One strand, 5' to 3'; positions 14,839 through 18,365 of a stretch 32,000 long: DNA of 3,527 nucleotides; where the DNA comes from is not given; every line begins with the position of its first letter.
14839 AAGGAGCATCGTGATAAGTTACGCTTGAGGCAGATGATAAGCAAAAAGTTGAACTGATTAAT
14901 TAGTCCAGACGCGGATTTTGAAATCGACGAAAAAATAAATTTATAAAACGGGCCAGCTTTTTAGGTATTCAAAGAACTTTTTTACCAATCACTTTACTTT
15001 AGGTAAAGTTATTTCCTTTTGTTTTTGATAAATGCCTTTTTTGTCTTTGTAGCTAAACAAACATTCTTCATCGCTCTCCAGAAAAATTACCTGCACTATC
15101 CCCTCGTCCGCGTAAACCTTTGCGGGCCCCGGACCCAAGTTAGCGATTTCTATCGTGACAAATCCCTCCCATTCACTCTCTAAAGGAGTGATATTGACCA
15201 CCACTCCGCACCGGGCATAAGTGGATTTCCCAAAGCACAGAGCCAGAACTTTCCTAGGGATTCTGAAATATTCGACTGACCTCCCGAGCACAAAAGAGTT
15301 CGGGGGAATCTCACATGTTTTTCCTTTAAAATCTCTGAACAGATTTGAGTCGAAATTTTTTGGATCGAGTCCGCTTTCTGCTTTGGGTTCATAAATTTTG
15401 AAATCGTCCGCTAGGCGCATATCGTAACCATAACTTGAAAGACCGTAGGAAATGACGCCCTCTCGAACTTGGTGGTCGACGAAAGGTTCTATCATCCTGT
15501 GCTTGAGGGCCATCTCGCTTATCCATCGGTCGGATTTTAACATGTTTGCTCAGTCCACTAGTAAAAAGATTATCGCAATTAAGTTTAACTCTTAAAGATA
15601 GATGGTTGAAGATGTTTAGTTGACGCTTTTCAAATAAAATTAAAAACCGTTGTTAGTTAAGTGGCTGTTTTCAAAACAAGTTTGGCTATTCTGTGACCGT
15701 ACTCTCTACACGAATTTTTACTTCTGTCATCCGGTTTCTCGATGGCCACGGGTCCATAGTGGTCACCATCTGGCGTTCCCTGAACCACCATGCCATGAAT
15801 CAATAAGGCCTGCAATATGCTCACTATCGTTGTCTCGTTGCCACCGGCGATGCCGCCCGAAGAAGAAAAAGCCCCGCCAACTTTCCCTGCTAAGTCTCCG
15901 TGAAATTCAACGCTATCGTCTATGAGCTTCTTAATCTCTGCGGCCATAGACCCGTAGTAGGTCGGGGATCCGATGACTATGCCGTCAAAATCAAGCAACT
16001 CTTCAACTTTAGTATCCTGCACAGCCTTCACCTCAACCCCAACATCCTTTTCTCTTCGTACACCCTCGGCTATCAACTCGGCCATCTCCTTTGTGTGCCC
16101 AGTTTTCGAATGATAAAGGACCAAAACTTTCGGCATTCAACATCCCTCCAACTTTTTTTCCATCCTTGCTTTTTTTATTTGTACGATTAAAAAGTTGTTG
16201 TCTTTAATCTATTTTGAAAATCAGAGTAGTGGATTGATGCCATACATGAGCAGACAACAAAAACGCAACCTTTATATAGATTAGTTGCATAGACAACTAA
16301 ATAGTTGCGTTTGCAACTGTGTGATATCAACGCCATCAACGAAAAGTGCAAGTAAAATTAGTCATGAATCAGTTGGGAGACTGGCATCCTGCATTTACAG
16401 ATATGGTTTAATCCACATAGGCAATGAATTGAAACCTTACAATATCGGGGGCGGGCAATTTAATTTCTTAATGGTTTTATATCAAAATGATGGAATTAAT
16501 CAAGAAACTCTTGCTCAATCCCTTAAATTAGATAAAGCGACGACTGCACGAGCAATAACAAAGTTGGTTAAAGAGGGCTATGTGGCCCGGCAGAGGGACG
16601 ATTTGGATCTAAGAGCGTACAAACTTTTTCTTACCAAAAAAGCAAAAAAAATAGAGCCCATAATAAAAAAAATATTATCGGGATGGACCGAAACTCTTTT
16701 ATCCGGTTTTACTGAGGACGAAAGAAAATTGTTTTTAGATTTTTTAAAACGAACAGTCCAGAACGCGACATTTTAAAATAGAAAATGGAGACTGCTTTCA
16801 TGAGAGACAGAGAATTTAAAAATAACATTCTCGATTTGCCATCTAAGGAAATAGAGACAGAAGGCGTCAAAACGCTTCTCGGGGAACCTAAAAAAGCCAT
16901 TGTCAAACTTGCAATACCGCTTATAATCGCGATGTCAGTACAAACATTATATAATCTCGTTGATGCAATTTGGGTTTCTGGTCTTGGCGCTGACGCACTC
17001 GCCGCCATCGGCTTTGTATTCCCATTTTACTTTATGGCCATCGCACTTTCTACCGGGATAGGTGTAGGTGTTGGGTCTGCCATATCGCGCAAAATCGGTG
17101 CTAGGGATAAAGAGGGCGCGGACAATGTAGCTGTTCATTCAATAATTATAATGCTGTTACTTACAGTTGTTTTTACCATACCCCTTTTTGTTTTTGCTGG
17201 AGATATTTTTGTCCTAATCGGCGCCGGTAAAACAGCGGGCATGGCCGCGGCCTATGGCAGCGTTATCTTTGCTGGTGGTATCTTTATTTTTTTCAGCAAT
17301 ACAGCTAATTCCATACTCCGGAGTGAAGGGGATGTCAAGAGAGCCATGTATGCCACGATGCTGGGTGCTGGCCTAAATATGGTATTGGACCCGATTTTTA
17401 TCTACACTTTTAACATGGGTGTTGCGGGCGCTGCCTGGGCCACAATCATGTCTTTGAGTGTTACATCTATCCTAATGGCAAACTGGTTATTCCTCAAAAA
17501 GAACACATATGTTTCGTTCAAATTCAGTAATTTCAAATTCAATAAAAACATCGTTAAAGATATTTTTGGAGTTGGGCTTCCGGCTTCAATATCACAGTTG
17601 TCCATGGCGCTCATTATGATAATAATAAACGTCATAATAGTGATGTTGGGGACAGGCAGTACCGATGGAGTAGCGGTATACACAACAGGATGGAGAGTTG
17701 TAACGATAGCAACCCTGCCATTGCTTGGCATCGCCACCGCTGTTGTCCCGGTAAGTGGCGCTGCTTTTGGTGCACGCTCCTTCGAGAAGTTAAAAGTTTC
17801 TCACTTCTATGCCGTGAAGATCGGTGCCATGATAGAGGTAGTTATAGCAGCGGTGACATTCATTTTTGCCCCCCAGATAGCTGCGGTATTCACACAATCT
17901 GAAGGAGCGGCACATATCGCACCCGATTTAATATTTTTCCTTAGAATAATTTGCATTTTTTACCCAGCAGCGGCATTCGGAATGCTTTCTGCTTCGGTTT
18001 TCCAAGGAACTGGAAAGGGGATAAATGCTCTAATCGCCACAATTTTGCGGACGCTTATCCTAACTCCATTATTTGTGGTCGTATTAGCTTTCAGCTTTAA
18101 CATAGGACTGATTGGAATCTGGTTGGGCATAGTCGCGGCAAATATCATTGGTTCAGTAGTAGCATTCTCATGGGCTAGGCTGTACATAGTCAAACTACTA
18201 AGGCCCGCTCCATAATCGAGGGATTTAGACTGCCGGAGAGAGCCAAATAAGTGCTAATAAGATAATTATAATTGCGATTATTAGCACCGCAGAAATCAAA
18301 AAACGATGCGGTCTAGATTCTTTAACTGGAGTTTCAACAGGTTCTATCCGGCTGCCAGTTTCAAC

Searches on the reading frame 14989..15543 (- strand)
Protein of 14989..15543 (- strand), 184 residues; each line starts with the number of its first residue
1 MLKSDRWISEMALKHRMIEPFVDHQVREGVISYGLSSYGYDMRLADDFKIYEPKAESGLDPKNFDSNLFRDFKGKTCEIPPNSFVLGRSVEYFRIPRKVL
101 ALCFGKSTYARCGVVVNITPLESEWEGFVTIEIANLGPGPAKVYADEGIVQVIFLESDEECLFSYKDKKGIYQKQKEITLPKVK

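Call 104: search_protein_families(library=pfam, proteins=[window:14989-15543:-], max_evalue=0.001)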
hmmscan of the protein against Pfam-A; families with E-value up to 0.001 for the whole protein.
window:14989-15543:- (184 aa): 1 family
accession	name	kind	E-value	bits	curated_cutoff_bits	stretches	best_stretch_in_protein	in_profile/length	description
PF22769.1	DCD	-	7.3e-29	101.3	27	1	4-155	3-151/153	dCTP deaminase-like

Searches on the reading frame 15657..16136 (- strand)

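Call 104: search_protein_families(library=pfam, proteins=[window:15657-16136:-], max_evalue=0.001)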
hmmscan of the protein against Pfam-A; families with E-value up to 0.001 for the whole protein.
window:15657-16136:- (159 aa): 5 families
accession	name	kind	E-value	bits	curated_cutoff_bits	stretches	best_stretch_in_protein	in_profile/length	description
PF03358.20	FMN_red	-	4.3e-14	52.8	24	1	45-120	66-141/152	NADPH-dependent FMN reductase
PF12724.12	Flavodoxin_5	-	2e-12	48.1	27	1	5-86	1-77/145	Flavodoxin domain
PF00258.30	Flavodoxin_1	-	3.1e-09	37.5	25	1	6-83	1-85/143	Flavodoxin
PF12641.12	Flavodoxin_3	-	1.4e-05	25.4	27.5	1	5-73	1-64/160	Flavodoxin domain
PF02525.22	Flavodoxin_2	-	6.4e-05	23.2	27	1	20-77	55-105/198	Flavodoxin-like fold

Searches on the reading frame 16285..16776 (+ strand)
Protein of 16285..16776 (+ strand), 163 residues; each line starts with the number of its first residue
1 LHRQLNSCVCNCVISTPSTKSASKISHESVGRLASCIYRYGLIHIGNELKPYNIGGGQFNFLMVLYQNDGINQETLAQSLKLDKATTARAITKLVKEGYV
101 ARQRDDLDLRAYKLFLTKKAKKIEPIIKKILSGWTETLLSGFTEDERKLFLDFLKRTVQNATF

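Call 104: search_protein_families(library=pfam, proteins=[window:16285-16776:+], max_evalue=0.001)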
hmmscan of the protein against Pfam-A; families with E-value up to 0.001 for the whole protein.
window:16285-16776:+ (163 aa): 8 families
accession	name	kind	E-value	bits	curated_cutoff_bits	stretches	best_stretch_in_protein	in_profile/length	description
PF01047.28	MarR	-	8.1e-14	51.7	24.6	1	58-111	5-58/59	MarR family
PF12802.13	MarR_2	-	2.4e-11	44.1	27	1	54-111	3-61/61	MarR family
PF22381.2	Staph_reg_Sar_Rot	-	6.7e-08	33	27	1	49-122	7-80/85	Transcriptional regulator SarA/Rot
PF13412.12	HTH_24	-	3.4e-06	27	21.9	1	65-100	12-47/48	Winged helix-turn-helix DNA-binding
PF13730.12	HTH_36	-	1.4e-05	25.2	25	1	62-100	14-55/55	Helix-turn-helix domain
PF13545.12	HTH_Crp_2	-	0.00037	20.8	27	0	71-104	23-57/70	Crp-like helix-turn-helix domain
PF01978.25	TrmB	-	0.00059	20.1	25.6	0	63-106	15-58/68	Sugar-specific transcriptional regulator TrmB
PF02002.24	TFIIE_alpha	-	0.00059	20.1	22.9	0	55-132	12-90/105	TFIIE alpha subunit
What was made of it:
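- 16285..16776 (+): MarR-family regulator; part of the variable cargo, outside the finding's coordinates. Pfam MarR 8.1e-14 (call 104).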

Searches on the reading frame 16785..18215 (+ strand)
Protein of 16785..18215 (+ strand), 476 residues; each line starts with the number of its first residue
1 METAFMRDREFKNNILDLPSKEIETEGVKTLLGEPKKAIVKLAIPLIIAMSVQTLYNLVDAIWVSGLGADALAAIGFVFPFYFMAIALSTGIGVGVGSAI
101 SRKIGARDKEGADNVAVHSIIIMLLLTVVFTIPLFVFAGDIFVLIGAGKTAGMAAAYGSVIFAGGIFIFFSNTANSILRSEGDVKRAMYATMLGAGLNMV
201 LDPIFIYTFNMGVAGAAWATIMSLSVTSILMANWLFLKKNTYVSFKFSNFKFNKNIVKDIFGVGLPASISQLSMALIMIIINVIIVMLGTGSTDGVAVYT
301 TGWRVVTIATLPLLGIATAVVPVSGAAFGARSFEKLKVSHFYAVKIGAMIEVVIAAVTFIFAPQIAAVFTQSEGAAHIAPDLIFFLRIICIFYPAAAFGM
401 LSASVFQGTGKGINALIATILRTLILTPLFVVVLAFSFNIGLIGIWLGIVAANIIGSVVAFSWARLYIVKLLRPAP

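Call 39: search_protein_families(library=pfam, proteins=[L083:5657-6280:+, L083:7521-8006:-, L083:8030-9169:-], max_evalue=0.1)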
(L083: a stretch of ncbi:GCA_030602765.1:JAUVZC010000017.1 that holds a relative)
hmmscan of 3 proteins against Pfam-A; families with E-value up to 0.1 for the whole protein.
L083:5657-6280:+ (207 aa): 2 families
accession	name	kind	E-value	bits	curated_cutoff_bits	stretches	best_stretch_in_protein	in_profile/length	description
PF01007.26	IRK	-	0.064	13.5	22.7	0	53-98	16-61/141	Inward rectifier potassium channel transmembrane domain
PF13567.11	DUF4131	-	0.088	12.9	31.6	0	83-168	8-87/165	Domain of unknown function (DUF4131)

L083:7521-8006:- (161 aa): 0 families

L083:8030-9169:- (379 aa): 1 family
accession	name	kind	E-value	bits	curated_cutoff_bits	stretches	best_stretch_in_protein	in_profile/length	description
PF10353.14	DUF2430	-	0.072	13.9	24.6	0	7-73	2-62/107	Protein of unknown function (DUF2430)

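Call 40: search_protein_families(library=padloc, proteins=[L083:5657-6280:+, L083:7521-8006:-, L083:8030-9169:-], max_evalue=0.1)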
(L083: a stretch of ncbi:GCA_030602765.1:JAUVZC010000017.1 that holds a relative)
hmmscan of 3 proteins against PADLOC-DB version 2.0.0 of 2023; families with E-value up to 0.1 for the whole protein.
L083:5657-6280:+ (207 aa): 0 families

L083:7521-8006:- (161 aa): 2 families
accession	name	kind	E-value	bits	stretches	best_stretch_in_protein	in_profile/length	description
PDLC03836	DzbB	-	0.00092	16.8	1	57-140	248-321/341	-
PDLC01873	CARF3--CARF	-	0.0087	14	1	42-102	140-198/208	-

L083:8030-9169:- (379 aa): 0 families

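Call 104: search_protein_families(library=pfam, proteins=[window:16785-18215:+], max_evalue=0.001)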
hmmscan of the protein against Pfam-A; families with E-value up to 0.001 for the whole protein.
window:16785-18215:+ (476 aa): 1 family
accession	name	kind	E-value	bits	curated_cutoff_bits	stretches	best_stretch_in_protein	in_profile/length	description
PF01554.23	MatE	-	5.9e-55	185.8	24.9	2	45-204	1-161/161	MatE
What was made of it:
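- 16785..18215 (+): MATE efflux transporter; variable cargo rather than a conserved boundary. Pfam MatE 5.9e-55 (call 104).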
